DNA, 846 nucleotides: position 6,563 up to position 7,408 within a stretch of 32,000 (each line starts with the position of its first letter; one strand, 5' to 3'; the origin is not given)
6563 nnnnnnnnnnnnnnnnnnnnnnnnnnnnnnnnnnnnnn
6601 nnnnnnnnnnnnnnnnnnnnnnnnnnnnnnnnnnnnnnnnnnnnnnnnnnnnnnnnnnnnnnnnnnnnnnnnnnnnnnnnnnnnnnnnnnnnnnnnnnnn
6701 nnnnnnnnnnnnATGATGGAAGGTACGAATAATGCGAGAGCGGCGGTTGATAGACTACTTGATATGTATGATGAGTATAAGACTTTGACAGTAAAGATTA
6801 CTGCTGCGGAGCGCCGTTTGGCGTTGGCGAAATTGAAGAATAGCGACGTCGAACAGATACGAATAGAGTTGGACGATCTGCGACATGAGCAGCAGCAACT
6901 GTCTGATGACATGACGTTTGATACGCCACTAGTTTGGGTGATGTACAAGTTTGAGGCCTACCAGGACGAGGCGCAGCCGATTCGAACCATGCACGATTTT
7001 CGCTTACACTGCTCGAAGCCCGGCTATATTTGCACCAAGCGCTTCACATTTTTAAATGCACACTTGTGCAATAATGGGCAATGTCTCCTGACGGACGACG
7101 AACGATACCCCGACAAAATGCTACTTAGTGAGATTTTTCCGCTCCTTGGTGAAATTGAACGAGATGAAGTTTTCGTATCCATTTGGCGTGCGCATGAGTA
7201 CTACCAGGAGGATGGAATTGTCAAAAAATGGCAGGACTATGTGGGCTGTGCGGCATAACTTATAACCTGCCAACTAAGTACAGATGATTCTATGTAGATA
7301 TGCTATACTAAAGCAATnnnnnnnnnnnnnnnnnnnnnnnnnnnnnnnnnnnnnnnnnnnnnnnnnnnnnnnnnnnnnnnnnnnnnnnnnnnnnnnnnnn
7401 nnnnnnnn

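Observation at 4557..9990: Fur/Zur-linked locus with nicotianamine-synthase-like, twin COG0523, Cys/His and TerC-family genes: a possible minimal metallophore or zinc-economy system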

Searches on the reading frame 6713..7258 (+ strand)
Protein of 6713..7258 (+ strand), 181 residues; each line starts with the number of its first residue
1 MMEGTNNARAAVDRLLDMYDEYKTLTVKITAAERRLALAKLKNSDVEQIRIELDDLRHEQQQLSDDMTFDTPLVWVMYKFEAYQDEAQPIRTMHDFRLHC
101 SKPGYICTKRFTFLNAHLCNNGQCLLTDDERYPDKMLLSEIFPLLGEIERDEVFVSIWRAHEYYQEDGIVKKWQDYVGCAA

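Call 3: search_protein_families(library=pfam, proteins=[window:6713-7258:+], max_evalue=0.01)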
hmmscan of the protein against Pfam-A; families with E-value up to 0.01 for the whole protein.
window:6713-7258:+ (181 aa): 0 families

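Call 4: search_protein_families(library=ncbifam, proteins=[window:6713-7258:+], max_evalue=0.01)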
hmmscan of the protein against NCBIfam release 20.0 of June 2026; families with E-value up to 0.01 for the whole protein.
window:6713-7258:+ (181 aa): 0 families

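Call 9: search_solved_structures(query=window:6713-7258:+, max_evalue=10)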
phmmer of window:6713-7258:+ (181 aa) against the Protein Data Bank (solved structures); distinct sequences matched with E-value up to 10: 0.

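Call 19: find_homologous_proteins(query=window:6713-7255:+)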
Query window:6713-7255:+ (181 aa): 247 proteins with E <= 0.001 among 319 candidates; the best 120 are listed.
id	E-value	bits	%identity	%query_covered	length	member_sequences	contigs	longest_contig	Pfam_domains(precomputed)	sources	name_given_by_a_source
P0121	4.5e-112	390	93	100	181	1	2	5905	-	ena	-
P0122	2.2e-111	388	93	99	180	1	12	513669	-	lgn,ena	-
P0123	1.4e-110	385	92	99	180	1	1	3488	-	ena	-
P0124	3.2e-110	384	91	100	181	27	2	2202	-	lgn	-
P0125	4.0e-110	384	91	100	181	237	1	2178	-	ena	-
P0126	6.8e-108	376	93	97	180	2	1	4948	-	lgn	-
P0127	1.6e-107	375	93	97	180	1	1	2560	-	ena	-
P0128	2.7e-106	371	90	98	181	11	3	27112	-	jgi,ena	-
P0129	6.8e-106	370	90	98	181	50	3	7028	-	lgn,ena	-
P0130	5.4e-105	367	90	97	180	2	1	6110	-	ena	-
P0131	6.5e-105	367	90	97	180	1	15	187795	-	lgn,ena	-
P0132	8.8e-105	366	90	97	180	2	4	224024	-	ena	-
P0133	9.8e-105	366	90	97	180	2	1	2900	-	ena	-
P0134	1.1e-104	366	90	98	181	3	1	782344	-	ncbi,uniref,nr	ncbi:hypothetical protein [Candidatus Nanosynbacter featherlites]|uniref:Uncharacterized protein n=1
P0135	2.2e-104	365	89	97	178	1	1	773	-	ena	-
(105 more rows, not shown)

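Call 31: search_protein_representatives(protein=window:6713-7255:+)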
Query: 181 residues. Proteins with E-value up to 0.001 (for the whole library): 156; up to 1e-10: 114; up to 1e-30: 12. The best 150 are listed.
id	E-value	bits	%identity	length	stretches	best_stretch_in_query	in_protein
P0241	1.2e-58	214.4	59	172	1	8-175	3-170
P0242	9.5e-56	204.9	55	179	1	8-177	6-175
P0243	1.7e-50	187.8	51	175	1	2-175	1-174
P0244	5.0e-41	157.0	47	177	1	10-177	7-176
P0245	1.8e-40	155.2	46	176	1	11-176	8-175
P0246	2.1e-39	151.7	43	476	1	9-176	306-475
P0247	4.8e-39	150.5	43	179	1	7-176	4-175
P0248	1.4e-38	149.0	46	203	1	42-177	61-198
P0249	1.9e-34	135.6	50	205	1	54-177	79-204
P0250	1.2e-33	132.9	58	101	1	77-175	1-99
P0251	1.7e-33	132.4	43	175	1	10-176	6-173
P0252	8.4e-33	130.2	57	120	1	61-176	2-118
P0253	4.4e-30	121.3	72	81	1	6-85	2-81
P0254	1.3e-29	119.7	48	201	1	53-178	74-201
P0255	1.8e-29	119.3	38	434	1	10-175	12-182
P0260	6.0e-26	107.8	43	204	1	34-176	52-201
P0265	4.8e-24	101.6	37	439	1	10-177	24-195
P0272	2.4e-22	96.1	38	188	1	10-176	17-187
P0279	3.5e-21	92.3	38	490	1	12-176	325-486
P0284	1.3e-20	90.5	34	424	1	11-177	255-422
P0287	9.6e-20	87.6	37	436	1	5-176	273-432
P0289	2.1e-19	86.5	39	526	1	7-175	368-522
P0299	7.8e-18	81.4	32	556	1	12-176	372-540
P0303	4.6e-17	78.9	38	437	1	60-176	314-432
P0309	2.6e-16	76.4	35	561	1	9-177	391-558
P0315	1.6e-15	73.9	37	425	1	57-178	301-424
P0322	1.9e-14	70.4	32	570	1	14-171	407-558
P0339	1.4e-12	64.3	33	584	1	11-177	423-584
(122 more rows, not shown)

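Call 32: search_protein_families(library=pfam, proteins=[P0246, P0255, P0265, P0279, P0284, P0289, P0299, P0309, P0322, P0339], max_evalue=0.001)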
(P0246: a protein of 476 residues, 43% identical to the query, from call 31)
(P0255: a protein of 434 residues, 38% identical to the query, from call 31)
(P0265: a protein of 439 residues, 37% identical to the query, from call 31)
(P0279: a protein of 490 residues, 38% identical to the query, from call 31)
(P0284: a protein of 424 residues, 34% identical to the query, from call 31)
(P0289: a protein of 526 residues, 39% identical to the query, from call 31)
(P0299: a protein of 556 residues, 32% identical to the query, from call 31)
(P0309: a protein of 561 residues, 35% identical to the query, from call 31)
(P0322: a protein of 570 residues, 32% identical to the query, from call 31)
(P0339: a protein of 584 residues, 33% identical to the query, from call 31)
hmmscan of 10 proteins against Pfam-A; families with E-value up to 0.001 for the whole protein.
P0246 (476 aa): 1 family
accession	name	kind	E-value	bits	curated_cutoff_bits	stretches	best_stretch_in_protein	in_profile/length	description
PF02492.25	cobW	-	3.7e-30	105.3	20.7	1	6-170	3-170/180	CobW/HypB/UreG, nucleotide-binding domain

P0255 (434 aa): 6 families
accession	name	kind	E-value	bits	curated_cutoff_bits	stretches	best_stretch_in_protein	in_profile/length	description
PF05175.20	MTS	-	1e-14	54.9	23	1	237-399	3-149/170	Methyltransferase small domain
PF13847.12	Methyltransf_31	-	2.9e-11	43.7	27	1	267-397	5-119/145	Methyltransferase domain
PF13649.12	Methyltransf_25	-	7.1e-06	27.1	27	1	269-359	1-88/97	Methyltransferase domain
PF09445.16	Methyltransf_15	-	2.7e-05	24.3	22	1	269-373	4-109/165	RNA cap guanine-N2 methyltransferase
PF06325.19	PrmA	-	6.8e-05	22.9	22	1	265-342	161-233/296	Ribosomal protein L11 methyltransferase (PrmA)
PF08241.18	Methyltransf_11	-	0.00099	20.1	21.2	0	271-342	2-67/95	Methyltransferase domain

P0265 (439 aa): 2 families
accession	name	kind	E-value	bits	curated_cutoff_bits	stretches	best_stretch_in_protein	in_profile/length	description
PF06325.19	PrmA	-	0.00023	21.2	22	1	267-328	162-223/296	Ribosomal protein L11 methyltransferase (PrmA)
PF12040.14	DUF3526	-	0.00055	21.1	25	0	53-105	48-100/144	Domain of unknown function (DUF3526)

P0279 (490 aa): 1 family
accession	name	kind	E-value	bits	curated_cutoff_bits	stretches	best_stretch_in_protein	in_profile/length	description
PF02492.25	cobW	-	5.1e-26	91.8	20.7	1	3-163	7-175/180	CobW/HypB/UreG, nucleotide-binding domain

P0284 (424 aa): 0 families

P0289 (526 aa): 1 family
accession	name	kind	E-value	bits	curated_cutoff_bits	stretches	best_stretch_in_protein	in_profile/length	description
PF02492.25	cobW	-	7.1e-23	81.5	20.7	1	16-155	2-148/180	CobW/HypB/UreG, nucleotide-binding domain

P0299 (556 aa): 1 family
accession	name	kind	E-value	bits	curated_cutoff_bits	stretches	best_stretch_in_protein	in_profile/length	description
PF02492.25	cobW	-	4.8e-20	72.3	20.7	1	20-201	3-170/180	CobW/HypB/UreG, nucleotide-binding domain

P0309 (561 aa): 2 families
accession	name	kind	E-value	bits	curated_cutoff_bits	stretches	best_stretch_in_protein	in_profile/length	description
PF02492.25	cobW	-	1.5e-21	77.3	20.7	1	34-198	3-178/180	CobW/HypB/UreG, nucleotide-binding domain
PF25199.1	nSTAND_NTPase5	-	0.00041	20.6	34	1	15-106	25-114/145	Novel STAND NTPase 5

P0322 (570 aa): 1 family
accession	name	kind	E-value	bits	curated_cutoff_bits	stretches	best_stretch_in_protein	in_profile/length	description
PF02492.25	cobW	-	8.7e-26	91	20.7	1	42-215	2-179/180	CobW/HypB/UreG, nucleotide-binding domain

P0339 (584 aa): 1 family
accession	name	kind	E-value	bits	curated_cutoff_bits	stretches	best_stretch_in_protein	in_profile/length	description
PF00155.27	Aminotran_1_2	-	1.1e-24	87.7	19.7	1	28-374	2-353/361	Aminotransferase class I and II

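Call 33: predict_structure(protein=window:6713-7255:+)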
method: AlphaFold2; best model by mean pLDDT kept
length: 181 residues; sequences in the alignment: 1
mean_pLDDT: 48.2   pTM: 0.42
mean pLDDT of the five models: 48.2, 41.8, 39.8, 34.6, 32.1
residues with pLDDT >= 90: 31; 70-90: 19; 50-70: 9; < 50: 122
segments of 3 or more residues with pLDDT < 50: 1-9, 69-181
pLDDT, mean of each block of 10 residues (from residue 1): 42 65 88 94 93 96 68 40 32 28 27 29 27 29 29 29 31 25 22
secondary structure, 60 per line:
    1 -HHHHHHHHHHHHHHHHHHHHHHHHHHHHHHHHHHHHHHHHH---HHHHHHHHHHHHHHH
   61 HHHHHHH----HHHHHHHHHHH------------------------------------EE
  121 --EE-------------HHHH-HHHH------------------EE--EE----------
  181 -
elements in order: H2-42 H46-67 H72-82 H138-141 H143-146

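Call 39: find_encoding_contigs(protein=P0287, flank=8000, max_places=2)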
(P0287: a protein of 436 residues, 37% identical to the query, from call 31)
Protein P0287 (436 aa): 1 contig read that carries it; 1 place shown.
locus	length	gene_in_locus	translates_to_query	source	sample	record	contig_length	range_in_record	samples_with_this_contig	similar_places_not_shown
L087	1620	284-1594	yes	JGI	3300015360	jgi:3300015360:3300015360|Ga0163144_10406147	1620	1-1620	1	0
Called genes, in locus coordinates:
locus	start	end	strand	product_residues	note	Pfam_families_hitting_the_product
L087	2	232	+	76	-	?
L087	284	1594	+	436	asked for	PF03059:NAS, PF02527:GidB (faint), PF03848:TehB (weak)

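Call 40: find_encoding_contigs(protein=P0339, flank=8000, max_places=2)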
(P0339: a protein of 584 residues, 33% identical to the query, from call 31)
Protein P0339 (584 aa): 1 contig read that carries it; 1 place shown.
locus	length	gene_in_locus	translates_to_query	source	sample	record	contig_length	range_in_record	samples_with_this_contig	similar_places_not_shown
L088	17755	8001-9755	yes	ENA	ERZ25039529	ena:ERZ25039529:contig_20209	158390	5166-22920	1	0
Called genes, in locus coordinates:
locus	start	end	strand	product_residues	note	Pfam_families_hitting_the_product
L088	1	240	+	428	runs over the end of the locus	PF02861:Clp_N, PF01637:ATPase_2 (faint), PF05621:TniB (faint), PF13191:AAA_16 (weak), PF23569:NBD_SMAX1, PF00004:AAA, PF17871:AAA_lid_9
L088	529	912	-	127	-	PF00587:tRNA-synt_2b (weak)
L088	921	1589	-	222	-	PF00587:tRNA-synt_2b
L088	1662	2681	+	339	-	PF02016:Peptidase_S66, PF17676:Peptidase_S66C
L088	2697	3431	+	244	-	PF01209:Ubie_methyltran, PF02353:CMAS (weak), PF01739:CheR (faint), PF13489:Methyltransf_23, PF13649:Methyltransf_25, PF13847:Methyltransf_31, PF08241:Methyltransf_11, PF08242:Methyltransf_12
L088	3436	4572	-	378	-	PF00152:tRNA-synt_2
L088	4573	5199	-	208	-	PF08241:Methyltransf_11, PF08242:Methyltransf_12, PF13649:Methyltransf_25, PF13847:Methyltransf_31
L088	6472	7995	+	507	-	PF02492:cobW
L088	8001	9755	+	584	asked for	PF00155:Aminotran_1_2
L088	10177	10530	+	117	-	-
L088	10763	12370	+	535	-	PF03235:GmrSD_N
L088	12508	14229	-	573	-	-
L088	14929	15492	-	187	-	-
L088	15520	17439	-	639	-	PF10544:T5orf172, PF13455:MUG113 (weak), PF04851:ResIII (weak)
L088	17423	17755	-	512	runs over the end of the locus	PF07669:Eco57I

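Call 43: predict_structure(alignment_id=A2)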
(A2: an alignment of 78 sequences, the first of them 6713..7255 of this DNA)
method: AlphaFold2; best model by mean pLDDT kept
length: 181 residues; sequences in the alignment: 78
mean_pLDDT: 96.1   pTM: 0.89
mean pLDDT of the five models: 96.1, 96.0, 96.0, 95.6, 95.4
residues with pLDDT >= 90: 171; 70-90: 5; 50-70: 5; < 50: 0
segments of 3 or more residues with pLDDT < 50: none
pLDDT, mean of each block of 10 residues (from residue 1): 80 98 98 98 98 98 97 98 98 98 97 97 98 98 97 98 97 89 51
secondary structure, 60 per line:
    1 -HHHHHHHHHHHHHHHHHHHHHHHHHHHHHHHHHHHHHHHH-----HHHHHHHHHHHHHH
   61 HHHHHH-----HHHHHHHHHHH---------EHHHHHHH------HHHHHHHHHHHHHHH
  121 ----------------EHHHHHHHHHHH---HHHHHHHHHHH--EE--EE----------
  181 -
elements in order: H2-41 H47-66 H72-82 H93-99 H106-120 H138-148 H152-162

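Call 50: fold_search(model_id=the predicted structure, library=pdb)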
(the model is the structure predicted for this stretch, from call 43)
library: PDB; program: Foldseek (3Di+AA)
matches with E <= 10: 127; with E <= 0.001: 0
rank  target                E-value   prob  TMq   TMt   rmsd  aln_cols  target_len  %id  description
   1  7qnl                  5.3e-01  0.41  0.28  0.23  10.4       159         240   14  LOV2-DARPIN FUSION - D4_DeltaLOV (released 2023-07-05)
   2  9vzx_A                6.6e-01  0.72  0.36  0.28   9.5       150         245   11  Cryo-EM structure of TasH-tigRNA-gap dsDNA complex (released 2026-03-11)
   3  6r1m_B                6.6e-01  0.18  0.21  0.09  23.7       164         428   12  Crystal structure of E. coli seryl-tRNA synthetase complexed to seryl sulfamoyl adenosine (released 2020-01-22)
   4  21kl_B                8.3e-01  0.60  0.34  0.27  10.3       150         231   11  Cryo-EM structure of TasH-pre-tigRNA-dsDNA complex (released 2026-03-11)
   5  9w03_A                9.8e-01  0.57  0.36  0.27   9.5       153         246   11  Cryo-EM structure of TasH-tigRNA complex (released 2026-03-11)
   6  8edv_C                1.0e+00  0.06  0.17  0.11  23.4       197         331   10  Mitoguardin homolog (MIGA) delta TM residues 106-496 from Caenorhabditis elegans bound to modelled lipid phosphatidyle (released 2022-10-12)
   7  6r1m_A                1.2e+00  0.54  0.34  0.15  23.5       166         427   14  Crystal structure of E. coli seryl-tRNA synthetase complexed to seryl sulfamoyl adenosine (released 2020-01-22)
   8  6r1o                  1.2e+00  0.54  0.34  0.15  24.1       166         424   13  Crystal structure of E. coli seryl-tRNA synthetase complexed to a seryl sulfamoyl adenosine derivative (released 2020-01-22)
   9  6x94                  1.2e+00  0.35  0.30  0.14  22.1       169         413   13  An orthogonal seryl-tRNA synthetase/tRNA pair for noncanonical amino acid mutagenesis in Escherichia coli (released 2020-11-04)
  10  7zjs_A                1.3e+00  0.60  0.34  0.08   8.9       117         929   13  Structural basis of centromeric cohesion protection by SGO1 (released 2023-04-26)
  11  8edv_A                1.5e+00  0.11  0.24  0.13  21.5       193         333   11  Mitoguardin homolog (MIGA) delta TM residues 106-496 from Caenorhabditis elegans bound to modelled lipid phosphatidyle (released 2022-10-12)
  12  6zsi_C                1.5e+00  0.35  0.33  0.44  11.5       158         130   15  The mechanism of activation of the actin binding protein EHBP1 by Rab8 family members. (released 2020-09-02)
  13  5oo6_D                1.6e+00  0.08  0.18  0.06  13.6       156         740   11  Complex of human nuclear cap-binding complex with ARS2 C-terminal peptide (released 2017-11-15)
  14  7jh6_A                1.7e+00  0.25  0.34  0.35  22.1       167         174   12  De novo designed two-domain di-Zn(II) and porphyrin-binding protein (released 2020-12-09)
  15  3qne                  1.8e+00  0.38  0.35  0.14  26.4       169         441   12  Candida albicans seryl-tRNA synthetase (released 2011-08-03)
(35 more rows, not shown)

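Call 57: list_cluster_members(proteins=[P0287, P0303, P0315, P0246, P0279, P0309, P0255, P0265, P0339, P0289])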
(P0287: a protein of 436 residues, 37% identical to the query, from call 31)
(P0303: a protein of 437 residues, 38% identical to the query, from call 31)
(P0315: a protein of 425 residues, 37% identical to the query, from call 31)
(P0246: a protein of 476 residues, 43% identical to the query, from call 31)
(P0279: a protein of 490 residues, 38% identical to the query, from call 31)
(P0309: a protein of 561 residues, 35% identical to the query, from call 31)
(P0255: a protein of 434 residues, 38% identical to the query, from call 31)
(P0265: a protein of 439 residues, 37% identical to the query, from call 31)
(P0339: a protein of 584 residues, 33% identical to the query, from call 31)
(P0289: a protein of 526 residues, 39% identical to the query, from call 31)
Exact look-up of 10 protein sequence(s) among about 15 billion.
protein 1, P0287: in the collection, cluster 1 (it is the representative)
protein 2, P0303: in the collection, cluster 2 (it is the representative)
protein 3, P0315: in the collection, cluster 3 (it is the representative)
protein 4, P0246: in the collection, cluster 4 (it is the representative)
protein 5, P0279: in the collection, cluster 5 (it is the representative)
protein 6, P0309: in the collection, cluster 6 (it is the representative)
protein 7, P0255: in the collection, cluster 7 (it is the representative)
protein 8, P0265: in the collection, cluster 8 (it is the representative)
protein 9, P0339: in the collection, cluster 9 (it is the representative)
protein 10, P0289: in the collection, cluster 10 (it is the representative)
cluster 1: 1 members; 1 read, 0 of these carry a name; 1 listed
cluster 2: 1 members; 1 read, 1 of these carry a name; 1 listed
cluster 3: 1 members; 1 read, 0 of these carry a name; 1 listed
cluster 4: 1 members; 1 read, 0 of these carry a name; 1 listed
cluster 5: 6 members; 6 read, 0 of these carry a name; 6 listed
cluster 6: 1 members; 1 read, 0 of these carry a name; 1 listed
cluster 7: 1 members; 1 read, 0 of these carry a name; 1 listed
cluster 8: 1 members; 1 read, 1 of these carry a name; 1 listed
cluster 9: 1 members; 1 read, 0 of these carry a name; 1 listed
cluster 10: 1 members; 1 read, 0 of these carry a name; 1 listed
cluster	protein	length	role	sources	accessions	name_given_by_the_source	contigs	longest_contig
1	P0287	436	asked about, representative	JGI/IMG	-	-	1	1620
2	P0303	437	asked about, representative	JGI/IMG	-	nicotianamine synthase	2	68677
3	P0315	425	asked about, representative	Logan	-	-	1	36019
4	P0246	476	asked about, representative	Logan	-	-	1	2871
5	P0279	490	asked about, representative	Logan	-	-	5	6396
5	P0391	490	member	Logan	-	-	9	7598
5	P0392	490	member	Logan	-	-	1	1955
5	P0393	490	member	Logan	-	-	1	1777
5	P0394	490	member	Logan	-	-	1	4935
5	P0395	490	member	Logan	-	-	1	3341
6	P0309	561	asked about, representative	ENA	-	-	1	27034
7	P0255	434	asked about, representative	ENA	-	-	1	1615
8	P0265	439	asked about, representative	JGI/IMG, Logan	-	release factor glutamine methyltransferase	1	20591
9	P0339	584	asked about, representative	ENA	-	-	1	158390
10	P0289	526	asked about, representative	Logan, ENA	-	-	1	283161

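Call 58: find_encoding_contigs(protein=P0303, flank=7000, max_places=1)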
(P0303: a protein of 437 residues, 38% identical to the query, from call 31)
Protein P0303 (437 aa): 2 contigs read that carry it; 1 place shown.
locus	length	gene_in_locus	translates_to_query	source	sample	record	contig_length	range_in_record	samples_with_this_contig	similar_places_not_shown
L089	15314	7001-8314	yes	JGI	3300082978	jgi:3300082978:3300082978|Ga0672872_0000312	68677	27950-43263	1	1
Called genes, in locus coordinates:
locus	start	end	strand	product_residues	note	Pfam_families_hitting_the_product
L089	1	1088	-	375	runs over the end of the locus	PF01467:CTP_transf_like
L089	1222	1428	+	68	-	-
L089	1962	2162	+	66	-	-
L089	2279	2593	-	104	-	PF00893:Multi_Drug_Res (weak)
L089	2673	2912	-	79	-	PF00581:Rhodanese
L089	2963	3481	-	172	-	PF01928:CYTH (weak)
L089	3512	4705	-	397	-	PF07907:YibE_F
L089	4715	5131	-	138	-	PF01475:FUR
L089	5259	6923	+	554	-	PF02492:cobW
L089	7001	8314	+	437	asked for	PF03059:NAS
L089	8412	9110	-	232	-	-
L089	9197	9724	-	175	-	PF00300:His_Phos_1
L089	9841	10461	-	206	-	-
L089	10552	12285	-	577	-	PF00270:DEAD, PF04851:ResIII, PF18766:SWI2_SNF2, PF00271:Helicase_C, PF14882:INT_rpt (weak)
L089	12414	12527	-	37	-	-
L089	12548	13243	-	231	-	PF08843:AbiEii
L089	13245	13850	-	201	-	-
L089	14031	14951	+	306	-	-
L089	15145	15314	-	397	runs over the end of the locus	-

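Call 59: find_encoding_contigs(protein=P0315, flank=7000, max_places=1)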
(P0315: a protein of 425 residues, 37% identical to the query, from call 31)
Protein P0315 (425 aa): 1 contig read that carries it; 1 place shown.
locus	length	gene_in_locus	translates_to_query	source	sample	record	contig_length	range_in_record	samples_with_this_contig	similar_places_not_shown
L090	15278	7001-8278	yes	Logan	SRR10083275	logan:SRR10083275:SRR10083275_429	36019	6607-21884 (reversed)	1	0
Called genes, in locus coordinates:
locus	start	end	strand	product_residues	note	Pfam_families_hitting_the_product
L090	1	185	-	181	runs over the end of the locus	-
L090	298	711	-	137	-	PF06983:3-dmu-9_3-mt, PF00903:Glyoxalase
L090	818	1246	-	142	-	-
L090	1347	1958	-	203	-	-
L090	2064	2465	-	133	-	-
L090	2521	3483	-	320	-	PF01699:Na_Ca_ex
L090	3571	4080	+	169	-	PF00581:Rhodanese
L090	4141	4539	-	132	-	-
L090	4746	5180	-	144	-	PF01475:FUR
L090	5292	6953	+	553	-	PF02492:cobW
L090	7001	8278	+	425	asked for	PF03059:NAS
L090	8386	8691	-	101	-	-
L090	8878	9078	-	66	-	-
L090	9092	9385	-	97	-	-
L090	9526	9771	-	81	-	PF07661:MORN_2 (faint)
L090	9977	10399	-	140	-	-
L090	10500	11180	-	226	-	PF00657:Lipase_GDSL, PF13472:Lipase_GDSL_2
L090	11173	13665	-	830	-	PF02687:FtsX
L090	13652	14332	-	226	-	PF00005:ABC_tran, PF02463:SMC_N (weak), PF13304:AAA_21 (faint)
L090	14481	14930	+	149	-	-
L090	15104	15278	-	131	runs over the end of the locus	PF08818:DUF1801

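Call 60: find_encoding_contigs(protein=P0289, flank=7000, max_places=1)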
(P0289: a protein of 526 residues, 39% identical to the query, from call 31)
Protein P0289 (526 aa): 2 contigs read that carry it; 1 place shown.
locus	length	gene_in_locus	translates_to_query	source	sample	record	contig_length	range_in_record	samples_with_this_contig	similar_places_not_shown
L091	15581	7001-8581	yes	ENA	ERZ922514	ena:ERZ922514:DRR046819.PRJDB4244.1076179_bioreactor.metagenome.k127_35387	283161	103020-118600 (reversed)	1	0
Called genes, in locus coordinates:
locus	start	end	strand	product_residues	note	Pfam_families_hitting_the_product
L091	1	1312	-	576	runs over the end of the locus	PF00664:ABC_membrane, PF00005:ABC_tran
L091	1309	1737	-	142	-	PF12802:MarR_2, PF22381:Staph_reg_Sar_Rot, PF01047:MarR, PF13463:HTH_27 (faint), PF22166:WHD_ArnR1 (weak)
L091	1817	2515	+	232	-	PF06999:Suc_Fer-like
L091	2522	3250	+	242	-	-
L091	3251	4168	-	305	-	PF00781:DAGK_cat, PF19279:YegS_C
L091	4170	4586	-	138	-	-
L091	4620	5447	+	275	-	PF02678:Pirin, PF17954:Pirin_C_2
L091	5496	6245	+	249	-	-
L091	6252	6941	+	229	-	PF00300:His_Phos_1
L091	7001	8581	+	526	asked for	PF02492:cobW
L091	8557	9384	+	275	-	PF03059:NAS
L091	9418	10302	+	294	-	PF03773:ArsP_1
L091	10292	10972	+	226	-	PF21537:DUF1980_C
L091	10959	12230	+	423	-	-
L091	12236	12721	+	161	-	-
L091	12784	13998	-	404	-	PF00579:tRNA-synt_1b, PF22421:SYY_C-terminal, PF01479:S4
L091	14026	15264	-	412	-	PF13367:PrsW-protease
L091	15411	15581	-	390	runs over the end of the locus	PF02163:Peptidase_M50, PF13180:PDZ_2 (faint)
